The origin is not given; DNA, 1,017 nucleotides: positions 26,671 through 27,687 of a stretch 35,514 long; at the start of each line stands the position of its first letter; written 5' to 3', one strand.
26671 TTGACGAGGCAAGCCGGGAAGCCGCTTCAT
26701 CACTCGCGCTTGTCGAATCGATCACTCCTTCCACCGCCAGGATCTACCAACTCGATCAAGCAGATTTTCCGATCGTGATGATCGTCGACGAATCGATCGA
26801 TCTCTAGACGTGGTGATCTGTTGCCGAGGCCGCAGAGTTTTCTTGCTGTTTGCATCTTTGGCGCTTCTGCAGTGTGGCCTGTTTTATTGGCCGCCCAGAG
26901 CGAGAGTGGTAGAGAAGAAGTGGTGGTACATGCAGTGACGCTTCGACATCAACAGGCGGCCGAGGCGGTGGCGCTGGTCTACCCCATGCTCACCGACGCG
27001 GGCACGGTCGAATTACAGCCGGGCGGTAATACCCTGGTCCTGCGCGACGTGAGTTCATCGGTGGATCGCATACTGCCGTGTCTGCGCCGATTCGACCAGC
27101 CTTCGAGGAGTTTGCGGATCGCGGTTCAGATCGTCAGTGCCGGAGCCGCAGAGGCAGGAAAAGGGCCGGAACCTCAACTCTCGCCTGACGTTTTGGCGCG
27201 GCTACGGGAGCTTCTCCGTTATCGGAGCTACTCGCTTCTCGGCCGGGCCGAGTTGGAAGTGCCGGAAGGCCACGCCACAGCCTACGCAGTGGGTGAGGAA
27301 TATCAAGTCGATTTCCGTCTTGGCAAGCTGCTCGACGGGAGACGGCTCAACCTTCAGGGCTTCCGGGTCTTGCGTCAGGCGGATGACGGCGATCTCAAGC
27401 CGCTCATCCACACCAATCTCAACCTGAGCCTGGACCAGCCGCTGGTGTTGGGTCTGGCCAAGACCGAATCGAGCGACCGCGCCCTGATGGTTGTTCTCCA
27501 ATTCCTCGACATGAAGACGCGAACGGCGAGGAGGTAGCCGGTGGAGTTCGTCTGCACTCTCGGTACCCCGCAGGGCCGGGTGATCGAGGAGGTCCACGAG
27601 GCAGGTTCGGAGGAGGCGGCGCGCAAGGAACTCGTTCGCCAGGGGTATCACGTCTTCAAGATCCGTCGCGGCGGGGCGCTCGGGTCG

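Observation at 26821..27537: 238-aa 'mini-secretin': signal peptide, one N1-like domain and a strongly shortened secretin core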

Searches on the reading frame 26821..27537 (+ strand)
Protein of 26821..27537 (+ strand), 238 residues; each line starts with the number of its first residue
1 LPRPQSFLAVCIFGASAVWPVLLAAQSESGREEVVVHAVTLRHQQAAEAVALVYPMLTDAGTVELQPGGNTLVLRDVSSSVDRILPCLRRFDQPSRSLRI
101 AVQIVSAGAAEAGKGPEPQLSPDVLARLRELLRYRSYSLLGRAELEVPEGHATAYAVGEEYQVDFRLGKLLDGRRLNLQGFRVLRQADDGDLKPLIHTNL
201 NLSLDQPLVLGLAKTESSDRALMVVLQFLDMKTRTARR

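Call 3: search_protein_families(library=pfam, proteins=[window:26821-27537:+], max_evalue=1)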
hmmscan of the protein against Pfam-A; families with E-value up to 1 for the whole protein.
window:26821-27537:+ (238 aa): 1 family
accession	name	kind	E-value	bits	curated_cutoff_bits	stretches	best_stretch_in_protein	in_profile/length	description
PF03958.22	Secretin_N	-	4.8e-06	27.1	28.2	1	37-96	2-68/69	Bacterial type II/III secretion system short domain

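Call 4: search_protein_families(library=ncbifam, proteins=[window:26821-27537:+], max_evalue=1)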
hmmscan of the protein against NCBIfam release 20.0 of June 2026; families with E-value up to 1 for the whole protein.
window:26821-27537:+ (238 aa): 4 families
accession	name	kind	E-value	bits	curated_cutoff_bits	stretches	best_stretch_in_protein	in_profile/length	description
TIGR02517.1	type_II_gspD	equivalog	6.2e-09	34.9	351.35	1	21-107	84-167/600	type II secretion system secretin GspD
TIGR02515.1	IV_pilus_PilQ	subfamily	8.4e-05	21.7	284.35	1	41-107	104-181/428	type IV pilus secretin PilQ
NF010083.0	PRK13568.1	equivalog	0.00011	21.1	554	1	32-106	119-197/419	DNA uptake porin HofQ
NF003314.0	PRK04322.1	equivalog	0.11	12.6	126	1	28-73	48-97/117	peptidyl-tRNA hydrolase Pth2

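Call 6: search_solved_structures(query=window:26821-27537:+, max_evalue=10, show_alignments=3)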
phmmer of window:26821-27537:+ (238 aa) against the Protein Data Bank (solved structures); distinct sequences matched with E-value up to 10: 11.
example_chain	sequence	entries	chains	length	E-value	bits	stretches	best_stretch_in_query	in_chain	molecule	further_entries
3jc8_Qa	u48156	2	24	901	0.01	18.8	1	30-109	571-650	PilQ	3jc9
5mp2_A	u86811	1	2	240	0.011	18.7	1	28-95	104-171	Type II secretion system protein D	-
5ngi_A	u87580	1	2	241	0.011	18.7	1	28-95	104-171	Type II secretion system protein D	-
4e9j_A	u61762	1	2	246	0.011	18.7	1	28-95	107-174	General secretion pathway protein D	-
4ec5_A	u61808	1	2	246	0.011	18.7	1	28-95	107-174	General secretion pathway protein D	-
5wln_G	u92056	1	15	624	0.034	17.1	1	28-95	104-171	Type II secretion system protein D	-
3ezj_A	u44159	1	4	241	0.19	14.7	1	5-114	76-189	General secretion pathway protein GspD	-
5wq9_A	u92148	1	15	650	0.4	13.6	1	19-112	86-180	Type II secretion system protein D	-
5wq8_A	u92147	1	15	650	0.41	13.6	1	19-112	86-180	Type II secretion system protein D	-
4av2_A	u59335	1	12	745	0.6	13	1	56-108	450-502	TYPE IV PILUS BIOGENESIS AND COMPETENCE PROTEIN PILQ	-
9sh1_A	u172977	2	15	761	0.77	12.7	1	56-108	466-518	Type IV pilus biogenesis and competence protein PilQ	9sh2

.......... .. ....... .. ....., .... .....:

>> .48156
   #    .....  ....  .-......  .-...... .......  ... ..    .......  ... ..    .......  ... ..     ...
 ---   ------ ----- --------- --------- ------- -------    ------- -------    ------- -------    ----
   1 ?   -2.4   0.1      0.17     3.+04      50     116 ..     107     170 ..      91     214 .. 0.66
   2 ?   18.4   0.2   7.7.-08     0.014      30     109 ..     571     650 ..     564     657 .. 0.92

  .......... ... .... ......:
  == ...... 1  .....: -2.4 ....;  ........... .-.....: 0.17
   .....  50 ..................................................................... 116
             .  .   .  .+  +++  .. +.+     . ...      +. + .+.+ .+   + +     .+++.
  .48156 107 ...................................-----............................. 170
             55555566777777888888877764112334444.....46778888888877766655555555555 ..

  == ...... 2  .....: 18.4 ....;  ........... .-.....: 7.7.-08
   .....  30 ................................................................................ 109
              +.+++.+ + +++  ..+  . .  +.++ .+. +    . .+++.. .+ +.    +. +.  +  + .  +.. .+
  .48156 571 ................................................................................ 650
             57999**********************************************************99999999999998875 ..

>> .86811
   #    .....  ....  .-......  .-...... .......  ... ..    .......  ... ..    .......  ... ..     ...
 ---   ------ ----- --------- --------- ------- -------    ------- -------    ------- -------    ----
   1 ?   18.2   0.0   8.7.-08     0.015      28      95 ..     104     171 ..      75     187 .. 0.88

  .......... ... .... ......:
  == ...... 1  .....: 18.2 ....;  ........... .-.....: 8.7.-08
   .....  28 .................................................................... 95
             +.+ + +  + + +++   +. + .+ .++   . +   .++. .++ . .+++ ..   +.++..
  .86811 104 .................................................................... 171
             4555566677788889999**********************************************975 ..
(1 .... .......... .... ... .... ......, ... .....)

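Call 7: find_homologous_proteins(query=window:26821-27537:+, max_evalue=0.001)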
Query window:26821-27537:+ (238 aa): 331 proteins with E <= 0.001 among 5181 candidates; the best 120 are listed.
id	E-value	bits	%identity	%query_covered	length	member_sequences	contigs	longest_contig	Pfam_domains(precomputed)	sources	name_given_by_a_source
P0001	1.3e-135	468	100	93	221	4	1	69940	PF03958.23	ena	-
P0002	2.7e-127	441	88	100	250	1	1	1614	-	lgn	-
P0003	4.4e-95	336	78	86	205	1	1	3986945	-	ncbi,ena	-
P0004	1.1e-75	272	59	100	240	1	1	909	PF03958.23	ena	-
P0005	3.9e-70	254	56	87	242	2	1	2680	PF03958.23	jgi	jgi:hypothetical protein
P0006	1.8e-68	249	54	92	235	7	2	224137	PF03958.23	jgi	jgi:hypothetical protein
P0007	2.6e-64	235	54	89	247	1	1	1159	PF03958.23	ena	-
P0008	3.2e-64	235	54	87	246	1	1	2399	PF03958.23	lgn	-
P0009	3.3e-64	235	53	87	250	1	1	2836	PF03958.23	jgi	jgi:hypothetical protein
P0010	1.1e-63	233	53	87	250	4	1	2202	PF03958.23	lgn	-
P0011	2.0e-63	232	53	95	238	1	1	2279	PF03958.23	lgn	-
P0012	6.4e-63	230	50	93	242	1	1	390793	-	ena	-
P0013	4.2e-62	228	51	95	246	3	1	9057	PF03958.23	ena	-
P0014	9.2e-62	227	49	93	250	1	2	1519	PF03958.23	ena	-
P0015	3.2e-61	225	56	86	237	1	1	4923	PF03958.23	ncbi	-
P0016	3.5e-61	225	52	89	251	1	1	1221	PF03958.23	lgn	-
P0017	4.8e-61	224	52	95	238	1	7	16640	PF03958.23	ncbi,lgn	-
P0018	5.5e-61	224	57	84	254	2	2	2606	PF03958.23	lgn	-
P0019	8.2e-61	224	52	87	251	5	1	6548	PF03958.23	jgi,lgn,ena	-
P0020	1.4e-60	223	54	82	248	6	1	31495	PF03958.23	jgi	jgi:hypothetical protein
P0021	1.7e-59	219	53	82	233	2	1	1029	PF03958.23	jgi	jgi:hypothetical protein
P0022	7.4e-59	217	56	83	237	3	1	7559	PF03958.23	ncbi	-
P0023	1.0e-58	217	55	84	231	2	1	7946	PF03958.23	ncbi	-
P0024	1.1e-58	217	54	84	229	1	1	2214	PF03958.23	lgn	-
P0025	1.1e-58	217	49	89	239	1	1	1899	PF03958.23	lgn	-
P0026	1.4e-58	216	56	82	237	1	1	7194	PF03958.23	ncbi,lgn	-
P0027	5.3e-58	214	53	82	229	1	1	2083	PF03958.23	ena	-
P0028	1.2e-57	213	52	87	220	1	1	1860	PF03958.23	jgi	-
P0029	1.9e-57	213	56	81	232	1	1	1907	PF03958.23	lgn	-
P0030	1.9e-57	213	54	85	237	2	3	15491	PF03958.23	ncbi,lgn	-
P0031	4.8e-57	211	52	87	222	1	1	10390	PF03958.23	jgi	jgi:hypothetical protein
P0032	5.8e-57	211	53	87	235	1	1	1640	PF03958.23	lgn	-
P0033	6.4e-57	211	50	88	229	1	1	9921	PF03958.23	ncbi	-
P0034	1.0e-56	210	53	83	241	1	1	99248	PF03958.23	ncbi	-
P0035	3.3e-56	208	56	79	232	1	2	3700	PF03958.23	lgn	-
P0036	6.9e-56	207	51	88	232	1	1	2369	PF03958.23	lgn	-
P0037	8.0e-56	207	54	79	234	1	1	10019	PF03958.23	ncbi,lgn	-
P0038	1.7e-55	206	53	81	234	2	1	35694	PF03958.23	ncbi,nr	ncbi:MAG: hypothetical protein R3325_01545 [Thermoanaerobaculia bacterium]|nr:hypothetical protein [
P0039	2.0e-55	206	49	86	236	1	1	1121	PF03958.23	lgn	-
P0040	2.4e-55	206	57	81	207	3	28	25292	PF03958.23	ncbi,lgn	-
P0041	2.8e-55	205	52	89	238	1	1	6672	PF03958.23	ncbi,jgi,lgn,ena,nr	ncbi:MAG TPA: secretin N-terminal domain-containing protein [Thermoanaerobaculia bacterium]|nr:secre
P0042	3.0e-55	205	54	79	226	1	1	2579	PF03958.23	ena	-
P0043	3.9e-55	205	51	87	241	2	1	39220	PF03958.23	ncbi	-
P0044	5.8e-55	204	51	86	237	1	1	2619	PF03958.23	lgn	-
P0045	1.2e-54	203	52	87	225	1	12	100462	PF03958.23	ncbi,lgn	-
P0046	1.2e-54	203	55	79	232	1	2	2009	PF03958.23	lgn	-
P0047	1.6e-54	203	54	81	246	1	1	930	PF03958.23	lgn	-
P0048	2.6e-54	202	54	82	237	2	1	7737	PF03958.23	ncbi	-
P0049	4.5e-54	201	53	81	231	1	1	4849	PF03958.23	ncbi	-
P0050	4.7e-54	201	49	87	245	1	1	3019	PF03958.23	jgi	jgi:hypothetical protein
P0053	1.2e-53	200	52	82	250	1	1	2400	PF03958.23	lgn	-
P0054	1.4e-53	200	50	82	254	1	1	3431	PF03958.23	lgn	-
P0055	9.0e-53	197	51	85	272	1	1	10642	PF03958.23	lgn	-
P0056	8.7e-52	194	51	79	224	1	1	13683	PF03958.23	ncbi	-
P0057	1.4e-51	193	48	87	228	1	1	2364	PF03958.23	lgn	-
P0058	3.0e-51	192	47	87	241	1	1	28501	PF03958.23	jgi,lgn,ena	-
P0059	7.4e-51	191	43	100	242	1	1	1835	PF03958.23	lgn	-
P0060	3.1e-50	189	48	85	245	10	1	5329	PF03958.23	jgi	jgi:hypothetical protein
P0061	3.7e-50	189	48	92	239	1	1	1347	PF03958.23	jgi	jgi:hypothetical protein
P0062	4.4e-50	188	48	92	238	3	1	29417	PF03958.23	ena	-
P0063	1.5e-49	187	48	97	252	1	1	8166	PF03958.23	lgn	-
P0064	1.7e-49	186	48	95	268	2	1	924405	PF03958.23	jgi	jgi:hypothetical protein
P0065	2.5e-49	186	47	93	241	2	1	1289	PF03958.23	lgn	-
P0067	4.9e-49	185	47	89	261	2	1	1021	PF03958.23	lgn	-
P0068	6.7e-49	185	45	94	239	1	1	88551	PF03958.23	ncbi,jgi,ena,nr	ncbi:MAG TPA: hypothetical protein VN493_12710 [Thermoanaerobaculia bacterium]|nr:hypothetical prote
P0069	7.1e-49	184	48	94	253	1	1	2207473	PF03958.23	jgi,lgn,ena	-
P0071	1.1e-48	184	48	92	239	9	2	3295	PF03958.23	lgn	-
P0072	1.1e-48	184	47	92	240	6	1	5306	PF03958.23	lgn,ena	-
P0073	1.9e-48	183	47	90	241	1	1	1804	PF03958.23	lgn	-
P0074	2.0e-48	183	47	92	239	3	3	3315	PF03958.23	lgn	-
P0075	2.2e-48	183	44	93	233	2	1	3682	PF03958.23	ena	-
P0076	2.3e-48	183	52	79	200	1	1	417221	PF03958.23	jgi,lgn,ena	-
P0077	2.3e-48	183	46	93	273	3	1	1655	PF03958.23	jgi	jgi:type II/III secretion system protein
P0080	5.6e-48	182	46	92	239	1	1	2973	PF03958.23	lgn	-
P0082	1.1e-47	181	51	82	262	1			PF03958.23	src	-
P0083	1.2e-47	180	50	82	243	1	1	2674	PF03958.23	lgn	-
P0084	1.3e-47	180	47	81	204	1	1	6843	PF03958.23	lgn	-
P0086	1.4e-47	180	47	92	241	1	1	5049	PF03958.23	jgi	jgi:hypothetical protein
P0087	3.0e-47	179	44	97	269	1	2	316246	PF03958.23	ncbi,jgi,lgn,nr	ncbi:MAG TPA: hypothetical protein VGS07_03710 [Thermoanaerobaculia bacterium]|jgi:hypothetical prot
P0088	3.6e-47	179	46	93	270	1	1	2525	PF03958.23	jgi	jgi:hypothetical protein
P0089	7.5e-47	178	46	94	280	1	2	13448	PF03958.23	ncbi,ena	-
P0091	8.2e-47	178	46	93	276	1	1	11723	PF03958.23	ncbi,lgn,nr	ncbi:MAG TPA: secretin N-terminal domain-containing protein [Thermoanaerobaculia bacterium]|nr:secre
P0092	9.9e-47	177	49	83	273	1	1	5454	PF03958.23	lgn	-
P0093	1.1e-46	177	44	95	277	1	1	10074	PF03958.23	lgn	-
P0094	1.2e-46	177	47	82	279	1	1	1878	PF03958.23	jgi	-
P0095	1.3e-46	177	48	83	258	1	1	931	PF03958.23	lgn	-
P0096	1.3e-46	177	43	95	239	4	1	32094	PF03958.23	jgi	jgi:hypothetical protein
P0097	1.9e-46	177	45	82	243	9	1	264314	PF03958.23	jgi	jgi:hypothetical protein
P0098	2.0e-46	177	46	90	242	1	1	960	PF03958.23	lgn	-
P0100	2.2e-46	176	46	86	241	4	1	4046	PF03958.23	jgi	jgi:hypothetical protein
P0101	2.2e-46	176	45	92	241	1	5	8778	PF03958.23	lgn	-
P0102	2.3e-46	176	47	84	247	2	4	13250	PF03958.23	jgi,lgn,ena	-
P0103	2.4e-46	176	43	99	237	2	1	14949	PF03958.23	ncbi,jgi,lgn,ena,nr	ncbi:MAG TPA: secretin N-terminal domain-containing protein [Thermoanaerobaculia bacterium]|nr:secre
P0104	2.8e-46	176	45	91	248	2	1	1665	PF03958.23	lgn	-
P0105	3.0e-46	176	44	92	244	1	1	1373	PF03958.23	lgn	-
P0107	3.2e-46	176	45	93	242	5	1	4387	PF03958.23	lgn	-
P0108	3.3e-46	176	51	84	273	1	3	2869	PF03958.23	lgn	-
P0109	3.4e-46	176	48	82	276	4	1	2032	PF03958.23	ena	-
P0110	3.6e-46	176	48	89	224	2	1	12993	PF03958.23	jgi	jgi:hypothetical protein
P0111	3.7e-46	176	47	92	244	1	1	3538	PF03958.23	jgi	jgi:hypothetical protein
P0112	4.2e-46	175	44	93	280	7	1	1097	PF03958.23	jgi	jgi:hypothetical protein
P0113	4.9e-46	175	48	92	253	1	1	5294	PF03958.23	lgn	-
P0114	5.0e-46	175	47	86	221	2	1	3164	PF03958.23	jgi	jgi:hypothetical protein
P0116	5.3e-46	175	46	87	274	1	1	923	PF03958.23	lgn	-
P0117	5.4e-46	175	44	85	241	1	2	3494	PF03958.23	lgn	-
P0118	5.6e-46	175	47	93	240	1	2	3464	PF03958.23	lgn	-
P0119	5.9e-46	175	46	82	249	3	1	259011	PF03958.23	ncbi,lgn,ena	-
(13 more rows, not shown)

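Call 10: search_solved_structures(query=A1, max_evalue=10, show_alignments=4)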
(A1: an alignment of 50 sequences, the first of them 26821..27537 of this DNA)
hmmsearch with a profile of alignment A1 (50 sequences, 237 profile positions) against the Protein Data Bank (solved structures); distinct sequences matched with E-value up to 10: 11.
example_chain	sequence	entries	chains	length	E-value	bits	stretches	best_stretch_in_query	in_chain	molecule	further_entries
4av2_A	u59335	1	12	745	8e-09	38.2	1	52-107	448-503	TYPE IV PILUS BIOGENESIS AND COMPETENCE PROTEIN PILQ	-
3jc8_Qa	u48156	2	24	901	8.3e-09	38.1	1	28-108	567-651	PilQ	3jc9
9sh1_A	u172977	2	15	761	1.2e-08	37.6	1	52-107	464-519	Type IV pilus biogenesis and competence protein PilQ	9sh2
5wln_G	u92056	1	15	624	4e-07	32.6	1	28-92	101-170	Type II secretion system protein D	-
4e9j_A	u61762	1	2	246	1.6e-06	30.6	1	28-92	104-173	General secretion pathway protein D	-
5ngi_A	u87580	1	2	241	1.6e-06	30.6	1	28-92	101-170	Type II secretion system protein D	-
5mp2_A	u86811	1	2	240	1.7e-06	30.6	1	28-92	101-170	Type II secretion system protein D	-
4ec5_A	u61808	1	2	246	1.7e-06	30.6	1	28-92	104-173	General secretion pathway protein D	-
6w6m_A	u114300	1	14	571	2.3e-06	30.1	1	30-107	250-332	Type IV pilus secretin PilQ family protein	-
2y3m_A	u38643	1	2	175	1.3e-05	27.6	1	27-97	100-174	PROTEIN TRANSPORT PROTEIN HOFQ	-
8co1_Q1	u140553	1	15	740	0.021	17.1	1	60-105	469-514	Probable type IV piliation system protein DR_0774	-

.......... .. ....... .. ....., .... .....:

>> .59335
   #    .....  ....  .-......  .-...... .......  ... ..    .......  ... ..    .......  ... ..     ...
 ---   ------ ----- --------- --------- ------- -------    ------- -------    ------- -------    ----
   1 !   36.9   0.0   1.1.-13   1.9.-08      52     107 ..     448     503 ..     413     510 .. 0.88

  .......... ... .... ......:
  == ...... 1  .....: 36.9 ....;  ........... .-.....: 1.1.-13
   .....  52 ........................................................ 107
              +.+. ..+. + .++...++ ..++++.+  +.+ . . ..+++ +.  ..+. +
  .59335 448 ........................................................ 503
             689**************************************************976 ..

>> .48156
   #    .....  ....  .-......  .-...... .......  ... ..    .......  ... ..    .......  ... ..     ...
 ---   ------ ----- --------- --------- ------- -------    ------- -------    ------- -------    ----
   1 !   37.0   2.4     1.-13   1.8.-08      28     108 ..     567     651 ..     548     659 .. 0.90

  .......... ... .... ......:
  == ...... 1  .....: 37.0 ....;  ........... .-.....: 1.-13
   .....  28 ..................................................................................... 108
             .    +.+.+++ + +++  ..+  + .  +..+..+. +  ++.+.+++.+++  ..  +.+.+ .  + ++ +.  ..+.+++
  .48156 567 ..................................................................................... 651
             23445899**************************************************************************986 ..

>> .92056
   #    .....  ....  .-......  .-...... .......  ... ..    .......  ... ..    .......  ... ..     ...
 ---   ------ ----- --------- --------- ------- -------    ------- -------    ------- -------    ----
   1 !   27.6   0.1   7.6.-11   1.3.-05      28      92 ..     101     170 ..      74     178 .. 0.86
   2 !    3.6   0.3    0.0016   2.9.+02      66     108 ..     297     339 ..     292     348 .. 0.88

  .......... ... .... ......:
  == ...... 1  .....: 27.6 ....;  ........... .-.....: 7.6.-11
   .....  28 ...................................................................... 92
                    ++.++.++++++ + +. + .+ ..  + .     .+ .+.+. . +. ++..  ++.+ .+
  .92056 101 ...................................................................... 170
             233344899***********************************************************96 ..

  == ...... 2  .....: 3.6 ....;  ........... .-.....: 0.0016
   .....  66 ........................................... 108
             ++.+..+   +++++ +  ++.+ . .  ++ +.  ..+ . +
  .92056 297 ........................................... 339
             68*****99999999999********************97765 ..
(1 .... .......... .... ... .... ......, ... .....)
